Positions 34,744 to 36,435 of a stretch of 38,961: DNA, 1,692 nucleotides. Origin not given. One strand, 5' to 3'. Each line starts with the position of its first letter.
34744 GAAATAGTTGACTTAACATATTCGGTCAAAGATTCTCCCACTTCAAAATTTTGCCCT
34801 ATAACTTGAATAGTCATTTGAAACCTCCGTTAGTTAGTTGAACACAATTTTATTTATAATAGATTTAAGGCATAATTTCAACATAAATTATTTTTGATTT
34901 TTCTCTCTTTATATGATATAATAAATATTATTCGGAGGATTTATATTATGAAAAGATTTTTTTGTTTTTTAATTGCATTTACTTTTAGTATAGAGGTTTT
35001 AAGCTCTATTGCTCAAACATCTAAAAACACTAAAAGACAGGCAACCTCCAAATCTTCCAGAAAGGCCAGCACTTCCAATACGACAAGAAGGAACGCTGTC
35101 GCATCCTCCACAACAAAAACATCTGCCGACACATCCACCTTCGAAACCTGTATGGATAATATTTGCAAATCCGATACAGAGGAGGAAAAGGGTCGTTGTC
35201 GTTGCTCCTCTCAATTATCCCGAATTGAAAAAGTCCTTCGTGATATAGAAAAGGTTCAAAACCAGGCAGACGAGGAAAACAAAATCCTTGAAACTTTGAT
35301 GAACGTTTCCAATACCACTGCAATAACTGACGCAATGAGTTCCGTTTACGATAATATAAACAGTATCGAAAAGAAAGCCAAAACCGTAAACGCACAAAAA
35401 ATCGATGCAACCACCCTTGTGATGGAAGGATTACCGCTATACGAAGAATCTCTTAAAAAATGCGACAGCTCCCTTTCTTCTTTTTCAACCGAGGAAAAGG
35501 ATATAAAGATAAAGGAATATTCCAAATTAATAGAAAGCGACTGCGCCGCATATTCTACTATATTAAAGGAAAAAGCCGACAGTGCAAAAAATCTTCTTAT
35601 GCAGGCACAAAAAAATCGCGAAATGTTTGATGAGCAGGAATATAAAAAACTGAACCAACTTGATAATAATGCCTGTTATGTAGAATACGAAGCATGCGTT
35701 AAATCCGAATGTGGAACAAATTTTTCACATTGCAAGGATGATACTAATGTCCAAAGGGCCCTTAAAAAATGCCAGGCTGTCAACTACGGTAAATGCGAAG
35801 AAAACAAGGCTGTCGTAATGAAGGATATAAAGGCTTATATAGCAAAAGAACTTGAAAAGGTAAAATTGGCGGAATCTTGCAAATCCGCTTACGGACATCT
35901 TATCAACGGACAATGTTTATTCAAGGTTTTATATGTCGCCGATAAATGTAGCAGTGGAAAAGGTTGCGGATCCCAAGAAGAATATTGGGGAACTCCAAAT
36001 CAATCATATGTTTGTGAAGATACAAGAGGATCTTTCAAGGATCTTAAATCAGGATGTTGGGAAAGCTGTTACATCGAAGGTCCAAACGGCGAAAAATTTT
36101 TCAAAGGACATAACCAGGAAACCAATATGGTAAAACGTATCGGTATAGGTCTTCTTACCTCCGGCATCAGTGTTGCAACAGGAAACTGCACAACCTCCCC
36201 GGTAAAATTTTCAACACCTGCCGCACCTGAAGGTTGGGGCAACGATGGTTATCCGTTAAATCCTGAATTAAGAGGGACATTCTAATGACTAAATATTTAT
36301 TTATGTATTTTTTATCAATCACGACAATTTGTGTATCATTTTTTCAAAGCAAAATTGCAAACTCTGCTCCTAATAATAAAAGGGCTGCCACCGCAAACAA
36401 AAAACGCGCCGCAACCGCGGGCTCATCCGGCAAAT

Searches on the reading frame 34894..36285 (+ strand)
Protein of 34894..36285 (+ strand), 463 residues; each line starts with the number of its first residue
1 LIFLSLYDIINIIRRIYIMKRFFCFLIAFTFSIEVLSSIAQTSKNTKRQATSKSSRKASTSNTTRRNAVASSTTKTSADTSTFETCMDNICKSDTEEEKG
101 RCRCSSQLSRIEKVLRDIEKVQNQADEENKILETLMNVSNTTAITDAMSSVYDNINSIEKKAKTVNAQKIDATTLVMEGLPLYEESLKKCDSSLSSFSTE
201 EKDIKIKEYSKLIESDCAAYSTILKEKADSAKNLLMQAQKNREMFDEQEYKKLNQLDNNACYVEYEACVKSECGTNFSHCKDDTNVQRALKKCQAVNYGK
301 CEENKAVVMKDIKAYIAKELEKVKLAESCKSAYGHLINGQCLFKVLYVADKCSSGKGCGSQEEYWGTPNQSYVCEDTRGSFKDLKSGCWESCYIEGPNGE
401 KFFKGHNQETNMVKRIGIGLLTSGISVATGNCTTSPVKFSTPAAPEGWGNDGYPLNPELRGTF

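Call 57: search_protein_families(library=pfam, proteins=[window:34894-36285:+], max_evalue=0.1)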
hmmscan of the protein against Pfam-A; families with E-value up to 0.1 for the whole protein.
window:34894-36285:+ (463 aa): 1 family
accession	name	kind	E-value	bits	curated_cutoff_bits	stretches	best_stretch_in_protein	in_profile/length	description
PF04277.18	OAD_gamma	-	0.027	15.6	27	0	23-69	15-57/76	Oxaloacetate decarboxylase, gamma chain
